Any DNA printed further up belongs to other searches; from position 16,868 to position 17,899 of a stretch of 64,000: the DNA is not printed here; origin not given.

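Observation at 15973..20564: Uncharacterised four-gene cluster: two tandem DUF488 paralogs, an unknown 243-aa protein, and a RecQ helicase with a 290-aa TPR N-terminal extension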

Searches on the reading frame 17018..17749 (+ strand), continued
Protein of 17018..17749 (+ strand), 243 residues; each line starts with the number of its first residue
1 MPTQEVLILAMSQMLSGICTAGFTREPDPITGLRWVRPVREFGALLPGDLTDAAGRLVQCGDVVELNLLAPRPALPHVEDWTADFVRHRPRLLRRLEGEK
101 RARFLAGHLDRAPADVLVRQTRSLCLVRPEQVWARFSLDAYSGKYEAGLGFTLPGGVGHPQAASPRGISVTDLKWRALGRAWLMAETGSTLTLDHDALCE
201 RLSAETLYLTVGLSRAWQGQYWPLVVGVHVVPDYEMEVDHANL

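Call 45: find_encoding_contigs(protein=P0329, flank=8000, max_places=2)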
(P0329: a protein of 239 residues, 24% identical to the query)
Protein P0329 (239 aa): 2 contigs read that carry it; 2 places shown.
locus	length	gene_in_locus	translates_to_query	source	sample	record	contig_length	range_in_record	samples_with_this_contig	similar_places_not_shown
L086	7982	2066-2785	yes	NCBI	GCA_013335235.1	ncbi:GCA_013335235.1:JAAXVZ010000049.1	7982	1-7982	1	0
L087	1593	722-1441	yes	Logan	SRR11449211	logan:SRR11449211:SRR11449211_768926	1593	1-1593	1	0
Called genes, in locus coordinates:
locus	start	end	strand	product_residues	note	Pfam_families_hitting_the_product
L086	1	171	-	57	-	?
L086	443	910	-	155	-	-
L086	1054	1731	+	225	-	-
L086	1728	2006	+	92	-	PF14947:HTH_45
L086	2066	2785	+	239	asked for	PF22557:DuOB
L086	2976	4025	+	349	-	PF01544:CorA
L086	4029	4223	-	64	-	-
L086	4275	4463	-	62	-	-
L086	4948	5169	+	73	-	-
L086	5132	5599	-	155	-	-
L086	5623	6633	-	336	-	PF01070:FMN_dh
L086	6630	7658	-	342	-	PF00348:polyprenyl_synt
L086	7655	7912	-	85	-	PF01931:NTPase_I-T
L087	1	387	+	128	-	?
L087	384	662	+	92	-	PF14947:HTH_45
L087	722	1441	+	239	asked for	PF22557:DuOB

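Call 46: find_encoding_contigs(protein=P0215, flank=8000, max_places=2)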
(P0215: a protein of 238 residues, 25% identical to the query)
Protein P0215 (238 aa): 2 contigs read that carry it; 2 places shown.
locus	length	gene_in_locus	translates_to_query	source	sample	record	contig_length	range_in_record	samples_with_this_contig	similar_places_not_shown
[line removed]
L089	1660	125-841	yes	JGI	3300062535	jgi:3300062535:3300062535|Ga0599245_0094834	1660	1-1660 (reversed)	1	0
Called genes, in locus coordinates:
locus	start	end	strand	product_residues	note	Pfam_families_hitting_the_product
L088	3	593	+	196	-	?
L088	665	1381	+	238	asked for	PF22557:DuOB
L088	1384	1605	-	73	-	-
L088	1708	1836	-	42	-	-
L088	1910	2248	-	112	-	-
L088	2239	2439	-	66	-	PF24434:DUF7557 (weak)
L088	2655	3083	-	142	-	-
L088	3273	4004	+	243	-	-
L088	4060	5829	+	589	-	PF09972:DUF2207, PF20990:DUF2207_C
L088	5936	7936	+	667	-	?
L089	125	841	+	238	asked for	PF22557:DuOB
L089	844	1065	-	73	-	-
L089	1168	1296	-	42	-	-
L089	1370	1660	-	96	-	?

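Call 47: find_encoding_contigs(protein=P0313, flank=8000, max_places=2)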
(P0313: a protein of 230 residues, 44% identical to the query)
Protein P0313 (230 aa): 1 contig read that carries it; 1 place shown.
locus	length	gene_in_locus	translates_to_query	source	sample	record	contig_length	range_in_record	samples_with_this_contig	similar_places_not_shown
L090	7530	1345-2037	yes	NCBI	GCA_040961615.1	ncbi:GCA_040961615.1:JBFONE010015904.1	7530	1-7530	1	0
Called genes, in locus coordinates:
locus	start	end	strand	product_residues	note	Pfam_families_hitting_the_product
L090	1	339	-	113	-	?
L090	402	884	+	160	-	PF04343:DUF488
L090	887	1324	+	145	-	PF04343:DUF488, PF22751:DUF488-N3a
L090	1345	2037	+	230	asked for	PF22557:DuOB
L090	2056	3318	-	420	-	PF01408:GFO_IDH_MocA, PF02894:GFO_IDH_MocA_C, PF22725:GFO_IDH_MocA_C3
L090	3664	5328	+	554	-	PF27448:Rph_4th, PF00391:PEP-utilizers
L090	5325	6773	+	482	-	PF07690:MFS_1, PF00083:Sugar_tr, PF07690:MFS_1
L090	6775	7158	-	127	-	-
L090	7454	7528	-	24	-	?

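Call 48: list_cluster_members(proteins=[P0125, P0262, P0232, P0260])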
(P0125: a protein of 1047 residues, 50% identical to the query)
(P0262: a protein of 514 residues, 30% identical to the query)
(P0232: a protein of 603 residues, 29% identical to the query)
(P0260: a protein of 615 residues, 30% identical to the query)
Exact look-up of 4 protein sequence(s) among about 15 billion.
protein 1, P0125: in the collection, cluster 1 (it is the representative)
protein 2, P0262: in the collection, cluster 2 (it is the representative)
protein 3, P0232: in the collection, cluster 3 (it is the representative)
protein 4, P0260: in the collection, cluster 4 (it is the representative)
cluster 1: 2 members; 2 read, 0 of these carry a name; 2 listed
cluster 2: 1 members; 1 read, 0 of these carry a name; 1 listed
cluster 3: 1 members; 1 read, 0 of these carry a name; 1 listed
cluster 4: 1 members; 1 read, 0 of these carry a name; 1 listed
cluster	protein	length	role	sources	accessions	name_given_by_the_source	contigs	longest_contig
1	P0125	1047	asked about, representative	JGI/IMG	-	-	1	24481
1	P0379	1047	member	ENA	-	-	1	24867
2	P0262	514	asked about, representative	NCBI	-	-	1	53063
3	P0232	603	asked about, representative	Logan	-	-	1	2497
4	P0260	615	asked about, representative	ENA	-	-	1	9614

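Call 49: find_encoding_contigs(protein=P0125, flank=8000, max_places=2)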
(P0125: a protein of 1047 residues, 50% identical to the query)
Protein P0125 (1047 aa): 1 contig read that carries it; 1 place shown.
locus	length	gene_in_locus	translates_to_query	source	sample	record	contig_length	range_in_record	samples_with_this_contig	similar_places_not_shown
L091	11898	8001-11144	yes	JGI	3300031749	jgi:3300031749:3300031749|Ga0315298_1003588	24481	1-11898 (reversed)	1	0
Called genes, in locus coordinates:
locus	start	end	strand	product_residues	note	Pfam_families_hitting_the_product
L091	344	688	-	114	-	PF08821:CGGC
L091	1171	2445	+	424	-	PF01595:CNNM, PF00571:CBS, PF03471:CorC_HlyC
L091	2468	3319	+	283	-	PF01261:AP_endonuc_2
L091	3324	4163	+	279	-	PF13489:Methyltransf_23, PF00398:RrnaAD, PF13847:Methyltransf_31 (weak), PF08241:Methyltransf_11, PF08242:Methyltransf_12, PF13649:Methyltransf_25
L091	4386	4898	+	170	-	-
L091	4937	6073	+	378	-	PF13421:Band_7_1, PF01145:Band_7, PF17032:Zn_ribbon_15 (faint), PF12773:DZR, PF13240:Zn_Ribbon_1 (weak), PF13248:Zn_ribbon_3 (faint), PF13240:Zn_Ribbon_1 (weak)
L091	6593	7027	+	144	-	-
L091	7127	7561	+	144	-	PF04343:DUF488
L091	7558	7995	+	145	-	PF04343:DUF488, PF22751:DUF488-N3a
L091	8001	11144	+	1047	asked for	PF22557:DuOB, PF00270:DEAD, PF00271:Helicase_C, PF16124:RecQ_Zn_bind, PF00570:HRDC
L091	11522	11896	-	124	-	?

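Call 50: search_dna_similar(query=window:17018-17746:+, collection=plasmids, mode=protein, max_evalue=0.001, max_rows=20)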
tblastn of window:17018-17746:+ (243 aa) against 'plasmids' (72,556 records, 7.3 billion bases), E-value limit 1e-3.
No match.

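Call 51: search_dna_similar(query=window:17018-17746:+, collection=phages, mode=protein, max_evalue=0.001, max_rows=20)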
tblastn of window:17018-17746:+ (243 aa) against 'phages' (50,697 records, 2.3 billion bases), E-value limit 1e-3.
No match.

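Call 57: search_protein_families(library=pfam, proteins=[L086:1054-1731:+, L088:3-593:+, L091:6593-7027:+], max_evalue=0.01)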
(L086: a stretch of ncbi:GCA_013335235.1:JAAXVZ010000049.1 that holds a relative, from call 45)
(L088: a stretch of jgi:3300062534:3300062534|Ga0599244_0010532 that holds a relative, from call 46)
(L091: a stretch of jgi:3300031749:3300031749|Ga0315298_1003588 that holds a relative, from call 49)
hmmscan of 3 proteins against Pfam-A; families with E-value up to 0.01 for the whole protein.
L086:1054-1731:+ (225 aa): 0 families

L088:3-593:+ (196 aa): 3 families
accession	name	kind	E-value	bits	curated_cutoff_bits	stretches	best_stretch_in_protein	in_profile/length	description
PF13462.12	Thioredoxin_4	-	3.3e-23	83.1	23.2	1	31-182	5-154/165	Thioredoxin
PF01323.26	DSBA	-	2.9e-14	53.7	25.6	1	43-188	2-187/191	DSBA-like thioredoxin domain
PF13098.12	Thioredoxin_2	-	0.00034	21.4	27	1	43-173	9-81/104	Thioredoxin-like domain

L091:6593-7027:+ (144 aa): 0 families

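Call 58: search_protein_families(library=padloc, proteins=[L090:402-884:+, L090:887-1324:+, L090:1345-2037:+], max_evalue=0.001)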
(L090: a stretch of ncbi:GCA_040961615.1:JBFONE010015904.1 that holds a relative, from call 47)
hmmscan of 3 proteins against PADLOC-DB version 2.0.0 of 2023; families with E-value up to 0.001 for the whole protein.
L090:402-884:+ (160 aa): 4 families
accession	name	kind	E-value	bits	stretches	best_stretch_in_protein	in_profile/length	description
PDLC04657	PDC-M45B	-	2.1e-50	169.1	1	2-151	5-152/204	-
PDLC04505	PDC-M19A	-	3.1e-16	57.7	1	3-139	151-291/294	-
PDLC04658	PDC-M45C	-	5.4e-09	34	1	1-141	1-143/145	-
PDLC04504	PDC-M19A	-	2e-08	31.9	1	4-142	92-234/234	-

L090:887-1324:+ (145 aa): 4 families
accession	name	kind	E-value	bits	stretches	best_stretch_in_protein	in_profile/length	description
PDLC04658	PDC-M45C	-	3.6e-48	161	1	3-145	2-144/145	-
PDLC04505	PDC-M19A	-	7.3e-21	72.9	1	2-142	149-291/294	-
PDLC04657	PDC-M45B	-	6.2e-15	53.3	1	2-136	4-136/204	-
PDLC04504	PDC-M19A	-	2.5e-11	41.4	1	3-135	90-223/234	-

L090:1345-2037:+ (230 aa): 1 family
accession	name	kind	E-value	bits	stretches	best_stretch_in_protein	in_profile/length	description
PDLC04653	PDC-M45A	-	4.1e-12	44.3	1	3-78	5-85/230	-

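Call 64: predict_structure(alignment_id=A5)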
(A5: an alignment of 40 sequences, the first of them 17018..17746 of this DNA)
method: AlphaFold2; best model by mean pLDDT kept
length: 243 residues; sequences in the alignment: 40
mean_pLDDT: 95.2   pTM: 0.92
mean pLDDT of the five models: 95.2, 95.1, 94.6, 94.3, 94.1
residues with pLDDT >= 90: 224; 70-90: 18; 50-70: 1; < 50: 0
segments of 3 or more residues with pLDDT < 50: none
pLDDT, mean of each block of 10 residues (from residue 1): 94 94 95 96 94 93 97 92 96 97 98 95 96 97 96 94 96 97 94 98 98 92 97 92 81
secondary structure, 60 per line:
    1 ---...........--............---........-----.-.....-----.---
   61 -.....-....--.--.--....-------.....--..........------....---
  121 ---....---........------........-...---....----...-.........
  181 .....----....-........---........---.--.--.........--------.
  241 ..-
elements in order: E4-14 E17-28 E32-39 H47-50 E62-66 E68-71 E80-83 E91-95 H98-107 H114-117 E124-127 E131-138 E145-152 H160-163 E168-170 H173-185 E190-193 H195-202 E206-213 E223-231

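Call 74: search_solved_structures(query=A5, max_evalue=10)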
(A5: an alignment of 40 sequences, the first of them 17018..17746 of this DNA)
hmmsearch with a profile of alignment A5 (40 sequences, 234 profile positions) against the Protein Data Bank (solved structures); distinct sequences matched with E-value up to 10: 1.
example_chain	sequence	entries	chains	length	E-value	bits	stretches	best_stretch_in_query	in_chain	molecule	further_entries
2cru_A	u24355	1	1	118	0.71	12.5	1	59-116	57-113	Programmed cell death protein 5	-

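Call 79: find_related_loci(query=A3, collection=viral_contigs, flank=8000)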
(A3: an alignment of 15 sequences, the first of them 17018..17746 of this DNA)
Query A3 (243 aa) in viral_contigs; peptide patterns used: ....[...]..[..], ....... (x = any residue, [..] = any of these).
87 stretches matched a pattern, but none encodes a relative of the query by tblastn (E <= 1e-3).

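Call 85: find_encoding_contigs(protein=P0262, flank=7000, max_places=1)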
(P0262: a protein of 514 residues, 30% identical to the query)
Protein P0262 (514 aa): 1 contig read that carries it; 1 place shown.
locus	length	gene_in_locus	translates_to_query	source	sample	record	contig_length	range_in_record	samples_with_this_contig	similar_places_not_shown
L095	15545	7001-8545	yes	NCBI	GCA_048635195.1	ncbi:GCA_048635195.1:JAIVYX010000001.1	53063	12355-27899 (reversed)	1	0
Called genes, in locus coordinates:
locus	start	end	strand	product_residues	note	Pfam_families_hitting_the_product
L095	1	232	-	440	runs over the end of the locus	PF03952:Enolase_N, PF00113:Enolase_C, PF13378:MR_MLE_C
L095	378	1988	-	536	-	PF00920:ILVD_EDD_N, PF24877:ILV_EDD_C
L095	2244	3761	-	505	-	PF05023:Phytochelatin, PF03412:Peptidase_C39 (faint), PF13529:Peptidase_C39_2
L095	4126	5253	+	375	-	PF03463:eRF1_1, PF18854:baeRF_family10, PF03464:eRF1_2, PF18859:acVLRF1, PF03465:eRF1_3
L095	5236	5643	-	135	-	-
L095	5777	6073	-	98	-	PF04242:DUF424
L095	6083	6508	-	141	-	PF01873:eIF-5_eIF-2B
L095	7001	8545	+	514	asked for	PF22557:DuOB, PF00570:HRDC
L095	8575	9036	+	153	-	PF04343:DUF488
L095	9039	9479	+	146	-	PF22751:DUF488-N3a, PF04343:DUF488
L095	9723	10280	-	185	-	-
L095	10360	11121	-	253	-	PF01336:tRNA_anti-codon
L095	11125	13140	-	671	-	PF14551:MCM_N (weak), PF17207:MCM_OB, PF00493:MCM, PF00004:AAA (faint), PF01078:Mg_chelatase (weak), PF17855:MCM_lid, PF21120: (weak)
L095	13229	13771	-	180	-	PF00352:TBP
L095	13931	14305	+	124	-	-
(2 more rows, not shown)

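Call 86: find_encoding_contigs(protein=P0260, flank=7000, max_places=1)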
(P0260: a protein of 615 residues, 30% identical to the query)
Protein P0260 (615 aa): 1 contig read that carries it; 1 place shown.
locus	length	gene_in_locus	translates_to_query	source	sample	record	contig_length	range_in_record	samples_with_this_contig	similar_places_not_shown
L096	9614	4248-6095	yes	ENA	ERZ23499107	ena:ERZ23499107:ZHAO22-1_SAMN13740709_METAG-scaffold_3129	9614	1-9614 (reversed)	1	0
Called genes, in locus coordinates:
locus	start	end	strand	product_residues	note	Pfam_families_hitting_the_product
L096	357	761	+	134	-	-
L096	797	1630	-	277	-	-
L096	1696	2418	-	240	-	-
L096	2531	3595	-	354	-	PF02195:ParB_N, PF17762:HTH_ParB, PF04343:DUF488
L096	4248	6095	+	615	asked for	PF22557:DuOB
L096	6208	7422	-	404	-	-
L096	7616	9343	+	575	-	-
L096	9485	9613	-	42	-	?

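Call 104: fold_search(model_id=the predicted structure, library=viral)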
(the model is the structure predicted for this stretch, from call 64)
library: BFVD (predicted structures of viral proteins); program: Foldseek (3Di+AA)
matches with E <= 10: 531; with E <= 0.001: 0
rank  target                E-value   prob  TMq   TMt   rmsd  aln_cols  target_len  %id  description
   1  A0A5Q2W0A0            7.5e-03  0.80  0.30  0.22   9.8       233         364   11  (no name in the UniProt tables at hand)
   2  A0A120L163            3.3e-02  0.16  0.21  0.16  15.8       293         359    9  Uncharacterized protein [Cnaphalocrocis medinalis granulovirus]
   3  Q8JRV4                3.6e-02  0.66  0.31  0.24  10.9       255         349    8  Late expression factor 3 [Phthorimaea operculella granulovirus]
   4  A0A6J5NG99            3.8e-02  0.44  0.20  0.23   9.8       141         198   11  Uncharacterized protein [uncultured Caudovirales phage]
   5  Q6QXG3                5.4e-02  0.41  0.30  0.24  10.4       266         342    9  Lef-3 [Agrotis segetum granulosis virus]
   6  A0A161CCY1            7.6e-02  0.35  0.32  0.24  10.6       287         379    6  LEF-3 [Urbanus proteus nucleopolyhedrovirus]
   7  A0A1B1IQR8            1.3e-01  0.93  0.25  0.36   3.8        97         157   11  (no name in the UniProt tables at hand)
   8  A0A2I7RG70            1.7e-01  0.18  0.19  0.23  10.1       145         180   10  (no name in the UniProt tables at hand)
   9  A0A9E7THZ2            1.8e-01  0.10  0.13  0.12  14.0       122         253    8  Ig-like domain-containing protein [Largemouth bass virus]
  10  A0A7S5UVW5            2.3e-01  0.12  0.14  0.21   9.4       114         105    9  HIRAN domain-containing protein [Rhizobium phage RHph_TM30]
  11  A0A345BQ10            2.5e-01  0.57  0.20  0.50   6.9       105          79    8  (no name in the UniProt tables at hand)
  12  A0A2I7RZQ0            3.1e-01  0.08  0.14  0.14  14.3       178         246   10  (no name in the UniProt tables at hand)
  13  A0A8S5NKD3            3.3e-01  0.20  0.20  0.30   8.2       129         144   16  Uncharacterized protein [Siphoviridae sp. ctK0l2]
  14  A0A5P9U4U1            3.5e-01  0.21  0.21  0.11  10.3       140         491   15  (no name in the UniProt tables at hand)
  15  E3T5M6                3.7e-01  0.44  0.21  0.31   6.7       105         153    8  Uncharacterized protein [Cafeteria roenbergensis virus (strain BV-PW1)]
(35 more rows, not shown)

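Call 114: search_protein_families(library=pfam, proteins=[L015:5389-5844:+, L017:2587-3213:+, L018:9469-9912:+, L018:9080-9523:+, L039:10763-11266:+, L050:11130-11534:+, L007:9502-9978:+, L080:10746-12977:+, L008:5682-6764:+, L018:10798-11502:+], max_evalue=0.001)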
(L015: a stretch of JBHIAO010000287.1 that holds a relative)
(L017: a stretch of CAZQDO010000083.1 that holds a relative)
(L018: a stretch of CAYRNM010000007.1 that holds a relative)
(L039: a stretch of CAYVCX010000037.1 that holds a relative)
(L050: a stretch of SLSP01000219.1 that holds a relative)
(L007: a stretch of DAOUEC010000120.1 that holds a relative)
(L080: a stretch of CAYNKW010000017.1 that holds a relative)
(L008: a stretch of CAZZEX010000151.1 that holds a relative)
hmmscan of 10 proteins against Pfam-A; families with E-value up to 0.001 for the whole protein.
L015:5389-5844:+ (151 aa): 1 family
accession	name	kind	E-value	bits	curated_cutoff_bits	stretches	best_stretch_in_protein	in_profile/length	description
PF13366.12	PDDEXK_3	-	7.1e-23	81.6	22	1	17-131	3-116/117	PD-(D/E)XK nuclease superfamily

L017:2587-3213:+ (208 aa): 1 family
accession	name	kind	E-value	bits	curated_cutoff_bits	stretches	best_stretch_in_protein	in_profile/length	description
PF12686.12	DUF3800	-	1.4e-12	49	21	1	2-181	1-148/149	Protein of unknown function (DUF3800)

L018:9469-9912:+ (147 aa): 1 family
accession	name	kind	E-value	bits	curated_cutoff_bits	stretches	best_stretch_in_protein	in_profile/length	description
PF05168.19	HEPN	-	7.3e-19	68.5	22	1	25-140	2-116/117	HEPN domain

L018:9080-9523:+ (147 aa): 2 families
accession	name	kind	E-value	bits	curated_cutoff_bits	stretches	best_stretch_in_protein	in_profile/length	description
PF01909.29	NTP_transf_2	-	4.1e-10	40.3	21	1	44-84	8-46/93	Nucleotidyltransferase domain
PF18765.7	Polbeta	-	3.8e-07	30.6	26.9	1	51-78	12-39/93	Polymerase beta, Nucleotidyltransferase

L039:10763-11266:+ (167 aa): 2 families
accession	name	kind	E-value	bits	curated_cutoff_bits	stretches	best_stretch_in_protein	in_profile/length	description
PF04480.18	DUF559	-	2.3e-34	118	20.6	1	14-116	6-108/109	Protein of unknown function (DUF559)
PF18741.7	MTES_1575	-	7.8e-05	23.1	38.2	1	39-113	12-93/96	REase_MTES_1575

L050:11130-11534:+ (134 aa): 2 families
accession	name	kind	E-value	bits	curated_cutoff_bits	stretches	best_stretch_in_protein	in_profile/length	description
PF01844.29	HNH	-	4.9e-11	43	21.4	1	20-65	1-45/47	HNH endonuclease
PF14279.12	HNH_5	-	2.4e-08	34.2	27.5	1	20-68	1-47/56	HNH endonuclease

L007:9502-9978:+ (158 aa): 2 families
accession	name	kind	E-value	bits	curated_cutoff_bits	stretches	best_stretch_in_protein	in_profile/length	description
PF19502.5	DUF6036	-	1.8e-10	41.3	23.6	1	14-141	16-117/164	Nucleotidyltransferase of unknown function (DUF6036)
PF09970.15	DUF2204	-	1.7e-05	25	20.3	1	5-149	4-151/181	Nucleotidyl transferase of unknown function (DUF2204)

L080:10746-12977:+ (743 aa): 5 families
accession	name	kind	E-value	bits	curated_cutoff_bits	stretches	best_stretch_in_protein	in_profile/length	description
PF07228.17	SpoIIE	-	2.9e-44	151.8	25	1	555-742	5-191/192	Stage II sporulation protein E (SpoIIE)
PF01590.32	GAF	-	4.1e-12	47.2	22.4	1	341-474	2-133/133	GAF domain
PF00437.27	T2SSE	-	3.8e-11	42.7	24.9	1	67-240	167-321/370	Type II/IV secretion system protein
PF13185.12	GAF_2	-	2.8e-10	41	28.6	1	339-475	2-136/136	GAF domain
PF13492.12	GAF_3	-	2.8e-09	37.9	27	1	340-476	1-129/129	GAF domain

L008:5682-6764:+ (360 aa): 3 families
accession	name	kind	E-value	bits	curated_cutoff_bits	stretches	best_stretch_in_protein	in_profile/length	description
PF01555.25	N6_N4_Mtase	-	7.9e-23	82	26.7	2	116-181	154-219/221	DNA methylase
PF03602.21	Cons_hypoth95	-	9.1e-07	29.2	24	1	143-227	41-127/182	Conserved hypothetical protein 95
PF01170.24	UPF0020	-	4.8e-05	23.6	22.3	0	142-201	27-85/197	RMKL-like, methyltransferase domain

L018:10798-11502:+ (234 aa): 1 family
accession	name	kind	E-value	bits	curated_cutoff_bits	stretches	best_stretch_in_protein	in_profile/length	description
PF01936.24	NYN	-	5.6e-12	46.8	24.2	1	55-220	1-142/145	NYN domain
